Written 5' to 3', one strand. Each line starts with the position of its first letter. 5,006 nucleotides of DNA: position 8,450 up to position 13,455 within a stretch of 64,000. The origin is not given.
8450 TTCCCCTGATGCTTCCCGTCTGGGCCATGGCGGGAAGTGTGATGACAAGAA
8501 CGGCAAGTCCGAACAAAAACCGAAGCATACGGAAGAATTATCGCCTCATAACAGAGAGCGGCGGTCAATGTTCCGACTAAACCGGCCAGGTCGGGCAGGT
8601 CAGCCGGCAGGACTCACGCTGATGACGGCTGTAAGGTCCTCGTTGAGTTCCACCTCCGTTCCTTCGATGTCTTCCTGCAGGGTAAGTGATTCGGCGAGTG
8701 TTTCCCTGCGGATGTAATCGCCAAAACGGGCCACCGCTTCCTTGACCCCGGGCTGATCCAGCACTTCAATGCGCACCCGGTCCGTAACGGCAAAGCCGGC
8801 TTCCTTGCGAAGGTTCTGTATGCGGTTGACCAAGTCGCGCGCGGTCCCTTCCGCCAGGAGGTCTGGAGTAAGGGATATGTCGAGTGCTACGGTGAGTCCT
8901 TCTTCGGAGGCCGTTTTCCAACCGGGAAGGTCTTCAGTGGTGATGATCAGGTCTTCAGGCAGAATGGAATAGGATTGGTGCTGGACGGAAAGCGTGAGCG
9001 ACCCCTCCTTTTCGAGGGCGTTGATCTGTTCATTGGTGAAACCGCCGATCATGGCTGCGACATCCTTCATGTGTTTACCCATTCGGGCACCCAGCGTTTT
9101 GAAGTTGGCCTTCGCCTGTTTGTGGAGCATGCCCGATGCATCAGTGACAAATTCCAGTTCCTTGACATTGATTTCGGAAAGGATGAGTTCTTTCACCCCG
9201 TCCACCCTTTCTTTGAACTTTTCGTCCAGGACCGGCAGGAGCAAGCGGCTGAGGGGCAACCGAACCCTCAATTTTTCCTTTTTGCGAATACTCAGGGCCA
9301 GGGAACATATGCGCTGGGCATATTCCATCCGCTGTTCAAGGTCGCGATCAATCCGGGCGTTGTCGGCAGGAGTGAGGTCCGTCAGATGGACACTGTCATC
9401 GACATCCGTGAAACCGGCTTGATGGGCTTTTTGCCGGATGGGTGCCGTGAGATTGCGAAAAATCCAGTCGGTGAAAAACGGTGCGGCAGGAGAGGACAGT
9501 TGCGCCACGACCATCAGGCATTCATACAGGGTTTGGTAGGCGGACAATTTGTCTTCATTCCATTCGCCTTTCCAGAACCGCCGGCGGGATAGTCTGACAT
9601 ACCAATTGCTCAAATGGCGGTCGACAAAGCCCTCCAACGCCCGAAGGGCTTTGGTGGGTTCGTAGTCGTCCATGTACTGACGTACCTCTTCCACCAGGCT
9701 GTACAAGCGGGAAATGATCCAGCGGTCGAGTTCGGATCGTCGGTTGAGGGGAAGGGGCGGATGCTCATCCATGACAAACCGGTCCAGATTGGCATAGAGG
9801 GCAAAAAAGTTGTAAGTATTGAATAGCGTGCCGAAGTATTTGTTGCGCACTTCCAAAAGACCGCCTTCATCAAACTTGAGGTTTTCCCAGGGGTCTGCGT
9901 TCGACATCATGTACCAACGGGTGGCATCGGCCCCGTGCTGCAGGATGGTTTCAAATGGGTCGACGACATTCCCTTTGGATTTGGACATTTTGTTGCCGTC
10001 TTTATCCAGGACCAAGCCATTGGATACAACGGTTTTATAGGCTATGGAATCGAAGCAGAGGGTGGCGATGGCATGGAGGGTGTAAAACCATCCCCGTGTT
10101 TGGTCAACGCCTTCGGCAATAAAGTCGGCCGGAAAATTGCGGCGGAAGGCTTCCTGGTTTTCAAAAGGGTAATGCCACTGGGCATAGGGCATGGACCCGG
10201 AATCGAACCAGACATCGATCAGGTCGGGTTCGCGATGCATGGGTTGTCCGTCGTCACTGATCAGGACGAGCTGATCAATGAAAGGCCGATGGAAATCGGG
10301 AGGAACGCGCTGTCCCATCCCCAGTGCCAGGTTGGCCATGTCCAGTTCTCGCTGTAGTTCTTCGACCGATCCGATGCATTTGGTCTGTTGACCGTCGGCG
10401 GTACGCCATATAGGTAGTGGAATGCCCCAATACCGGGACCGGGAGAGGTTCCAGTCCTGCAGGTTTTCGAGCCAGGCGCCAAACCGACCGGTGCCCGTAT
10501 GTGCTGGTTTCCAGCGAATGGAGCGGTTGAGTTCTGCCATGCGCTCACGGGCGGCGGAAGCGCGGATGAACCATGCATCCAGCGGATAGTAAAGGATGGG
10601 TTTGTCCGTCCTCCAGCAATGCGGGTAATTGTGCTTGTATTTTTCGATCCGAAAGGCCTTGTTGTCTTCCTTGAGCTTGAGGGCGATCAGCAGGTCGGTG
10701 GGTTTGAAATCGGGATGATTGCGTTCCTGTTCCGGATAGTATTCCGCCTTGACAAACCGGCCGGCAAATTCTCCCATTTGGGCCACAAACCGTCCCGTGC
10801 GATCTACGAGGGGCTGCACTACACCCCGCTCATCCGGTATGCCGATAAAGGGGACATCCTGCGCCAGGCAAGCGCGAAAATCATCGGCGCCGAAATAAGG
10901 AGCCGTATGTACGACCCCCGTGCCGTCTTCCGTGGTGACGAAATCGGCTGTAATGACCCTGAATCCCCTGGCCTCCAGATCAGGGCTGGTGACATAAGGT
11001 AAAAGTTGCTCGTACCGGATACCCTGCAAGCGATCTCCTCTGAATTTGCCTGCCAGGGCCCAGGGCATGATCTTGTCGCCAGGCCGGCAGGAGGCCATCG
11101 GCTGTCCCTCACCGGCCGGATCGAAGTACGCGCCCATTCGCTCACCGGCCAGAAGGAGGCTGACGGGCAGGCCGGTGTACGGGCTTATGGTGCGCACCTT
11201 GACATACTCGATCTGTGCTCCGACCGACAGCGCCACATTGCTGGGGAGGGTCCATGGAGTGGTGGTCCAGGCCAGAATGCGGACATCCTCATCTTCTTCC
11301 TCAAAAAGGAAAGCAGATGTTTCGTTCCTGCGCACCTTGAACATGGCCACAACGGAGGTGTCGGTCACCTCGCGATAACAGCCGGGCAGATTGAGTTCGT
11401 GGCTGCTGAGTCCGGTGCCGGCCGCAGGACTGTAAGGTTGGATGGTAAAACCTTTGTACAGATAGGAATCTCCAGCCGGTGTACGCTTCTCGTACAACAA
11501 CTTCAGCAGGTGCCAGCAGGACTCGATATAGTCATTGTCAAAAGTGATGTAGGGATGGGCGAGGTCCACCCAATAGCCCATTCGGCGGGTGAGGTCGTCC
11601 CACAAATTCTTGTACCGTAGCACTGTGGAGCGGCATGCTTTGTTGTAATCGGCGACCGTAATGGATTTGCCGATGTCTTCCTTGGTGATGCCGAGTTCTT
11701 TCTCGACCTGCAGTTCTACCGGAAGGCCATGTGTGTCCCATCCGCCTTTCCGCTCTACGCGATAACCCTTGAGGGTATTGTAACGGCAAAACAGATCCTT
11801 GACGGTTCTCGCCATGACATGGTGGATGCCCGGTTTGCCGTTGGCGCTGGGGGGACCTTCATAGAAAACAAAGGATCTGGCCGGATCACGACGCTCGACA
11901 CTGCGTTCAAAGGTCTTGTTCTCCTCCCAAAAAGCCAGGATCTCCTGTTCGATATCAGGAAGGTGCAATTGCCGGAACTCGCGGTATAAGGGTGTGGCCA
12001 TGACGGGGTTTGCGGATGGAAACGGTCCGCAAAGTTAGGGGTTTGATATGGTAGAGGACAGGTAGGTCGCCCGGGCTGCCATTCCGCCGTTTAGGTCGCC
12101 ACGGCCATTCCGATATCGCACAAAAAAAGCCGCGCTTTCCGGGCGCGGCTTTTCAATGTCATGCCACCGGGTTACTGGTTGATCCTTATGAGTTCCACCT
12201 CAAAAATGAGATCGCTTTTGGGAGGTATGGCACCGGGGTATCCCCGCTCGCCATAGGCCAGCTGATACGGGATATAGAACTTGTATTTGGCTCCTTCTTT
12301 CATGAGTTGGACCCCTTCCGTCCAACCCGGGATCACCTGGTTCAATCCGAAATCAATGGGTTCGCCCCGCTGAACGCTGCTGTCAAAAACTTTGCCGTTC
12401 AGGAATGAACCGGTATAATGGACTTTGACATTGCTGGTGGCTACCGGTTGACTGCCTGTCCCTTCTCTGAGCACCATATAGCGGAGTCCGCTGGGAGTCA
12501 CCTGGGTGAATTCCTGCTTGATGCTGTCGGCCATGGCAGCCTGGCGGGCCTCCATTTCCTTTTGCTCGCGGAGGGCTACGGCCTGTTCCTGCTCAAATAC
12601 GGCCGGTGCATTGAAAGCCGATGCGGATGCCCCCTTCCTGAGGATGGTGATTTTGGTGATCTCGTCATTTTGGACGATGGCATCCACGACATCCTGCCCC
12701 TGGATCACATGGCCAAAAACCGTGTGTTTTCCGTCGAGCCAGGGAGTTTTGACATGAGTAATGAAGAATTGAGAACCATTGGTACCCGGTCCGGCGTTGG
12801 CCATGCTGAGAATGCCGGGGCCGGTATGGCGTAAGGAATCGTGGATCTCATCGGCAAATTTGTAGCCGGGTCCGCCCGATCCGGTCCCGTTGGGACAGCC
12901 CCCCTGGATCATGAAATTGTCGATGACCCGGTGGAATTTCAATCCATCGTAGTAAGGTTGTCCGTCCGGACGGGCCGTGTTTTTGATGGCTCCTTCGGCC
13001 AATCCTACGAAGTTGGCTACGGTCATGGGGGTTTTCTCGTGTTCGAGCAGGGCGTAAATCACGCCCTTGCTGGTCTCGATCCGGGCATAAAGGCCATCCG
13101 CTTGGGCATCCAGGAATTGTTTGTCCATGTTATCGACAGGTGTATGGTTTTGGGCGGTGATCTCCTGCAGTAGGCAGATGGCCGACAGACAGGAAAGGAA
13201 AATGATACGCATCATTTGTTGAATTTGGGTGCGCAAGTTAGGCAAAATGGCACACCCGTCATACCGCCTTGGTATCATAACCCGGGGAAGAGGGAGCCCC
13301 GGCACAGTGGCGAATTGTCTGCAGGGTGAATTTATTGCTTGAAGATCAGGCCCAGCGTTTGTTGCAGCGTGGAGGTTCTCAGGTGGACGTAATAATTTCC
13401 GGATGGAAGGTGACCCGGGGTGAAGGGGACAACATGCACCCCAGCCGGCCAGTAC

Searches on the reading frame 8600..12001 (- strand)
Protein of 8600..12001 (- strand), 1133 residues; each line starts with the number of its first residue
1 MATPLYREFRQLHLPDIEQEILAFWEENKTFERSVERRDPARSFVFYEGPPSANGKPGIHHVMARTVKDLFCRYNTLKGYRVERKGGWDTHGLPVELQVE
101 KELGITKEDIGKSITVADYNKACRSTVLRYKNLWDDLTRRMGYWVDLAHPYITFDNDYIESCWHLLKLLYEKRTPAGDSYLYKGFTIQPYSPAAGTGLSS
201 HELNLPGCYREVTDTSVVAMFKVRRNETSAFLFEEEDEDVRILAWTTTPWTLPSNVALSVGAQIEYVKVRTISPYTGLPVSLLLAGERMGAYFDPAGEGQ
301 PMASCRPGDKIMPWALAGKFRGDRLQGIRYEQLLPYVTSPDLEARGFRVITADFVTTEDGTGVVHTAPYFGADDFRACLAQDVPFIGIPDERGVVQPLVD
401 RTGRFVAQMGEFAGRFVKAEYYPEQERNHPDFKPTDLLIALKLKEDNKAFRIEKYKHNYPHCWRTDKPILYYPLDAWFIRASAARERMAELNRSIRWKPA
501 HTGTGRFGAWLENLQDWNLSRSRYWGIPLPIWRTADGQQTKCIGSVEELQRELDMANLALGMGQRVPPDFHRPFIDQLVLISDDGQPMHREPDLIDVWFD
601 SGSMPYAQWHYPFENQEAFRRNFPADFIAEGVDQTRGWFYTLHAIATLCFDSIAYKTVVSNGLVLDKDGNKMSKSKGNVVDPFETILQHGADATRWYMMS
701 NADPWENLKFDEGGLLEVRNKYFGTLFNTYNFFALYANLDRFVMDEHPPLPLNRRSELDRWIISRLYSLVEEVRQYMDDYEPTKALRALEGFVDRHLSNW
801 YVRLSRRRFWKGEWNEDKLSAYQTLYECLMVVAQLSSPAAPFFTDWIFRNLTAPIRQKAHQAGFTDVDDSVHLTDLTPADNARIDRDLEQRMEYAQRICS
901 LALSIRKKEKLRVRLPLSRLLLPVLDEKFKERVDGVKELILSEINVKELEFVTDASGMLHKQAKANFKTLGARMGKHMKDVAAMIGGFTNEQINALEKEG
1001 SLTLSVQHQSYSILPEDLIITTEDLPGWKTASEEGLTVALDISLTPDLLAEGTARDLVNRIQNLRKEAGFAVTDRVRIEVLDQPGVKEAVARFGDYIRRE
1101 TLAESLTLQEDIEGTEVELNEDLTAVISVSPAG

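Call 53: search_protein_families(library=pfam, proteins=[window:8600-12001:-], max_evalue=0.00001)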
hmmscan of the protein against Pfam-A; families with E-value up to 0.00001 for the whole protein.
window:8600-12001:- (1133 aa): 4 families
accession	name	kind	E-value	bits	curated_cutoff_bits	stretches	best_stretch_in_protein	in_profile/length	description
PF00133.28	tRNA-synt_1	-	8.4e-112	374.4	22.7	1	21-710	2-413/414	tRNA synthetases class I (I, L, M and V)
PF19302.4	DUF5915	-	1.1e-57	195.1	27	1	938-1123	2-187/195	Domain of unknown function (DUF5915)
PF08264.19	Anticodon_1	-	1.5e-26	93.5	25.1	1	759-918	1-145/148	Anticodon-binding domain of tRNA ligase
PF09334.17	tRNA-synt_1g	-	1.2e-16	60.9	20.1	1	654-721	311-377/391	tRNA synthetases class I (M)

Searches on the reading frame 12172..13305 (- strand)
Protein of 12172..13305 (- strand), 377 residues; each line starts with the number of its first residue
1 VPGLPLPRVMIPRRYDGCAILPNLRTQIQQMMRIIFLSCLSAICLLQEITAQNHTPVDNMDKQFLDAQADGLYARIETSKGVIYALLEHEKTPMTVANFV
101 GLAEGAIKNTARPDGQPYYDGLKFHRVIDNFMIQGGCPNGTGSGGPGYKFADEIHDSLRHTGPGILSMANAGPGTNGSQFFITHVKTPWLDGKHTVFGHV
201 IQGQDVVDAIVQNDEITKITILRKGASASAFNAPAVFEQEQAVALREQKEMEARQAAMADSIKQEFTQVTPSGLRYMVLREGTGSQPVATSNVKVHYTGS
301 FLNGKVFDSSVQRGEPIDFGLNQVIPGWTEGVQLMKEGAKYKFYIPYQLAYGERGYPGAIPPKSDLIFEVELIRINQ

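Call 76: search_protein_families(library=pfam, proteins=[window:12172-13305:-], max_evalue=0.00001)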
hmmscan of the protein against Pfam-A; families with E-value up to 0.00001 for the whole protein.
window:12172-13305:- (377 aa): 2 families
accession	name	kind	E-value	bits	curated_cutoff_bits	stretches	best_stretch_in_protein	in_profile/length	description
PF00160.26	Pro_isomerase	-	5.4e-44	150.7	21.7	1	74-213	2-140/159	Cyclophilin type peptidyl-prolyl cis-trans isomerase/CLD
PF00254.34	FKBP_C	-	2.1e-30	105.3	21.1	1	286-373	4-94/94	FKBP-type peptidyl-prolyl cis-trans isomerase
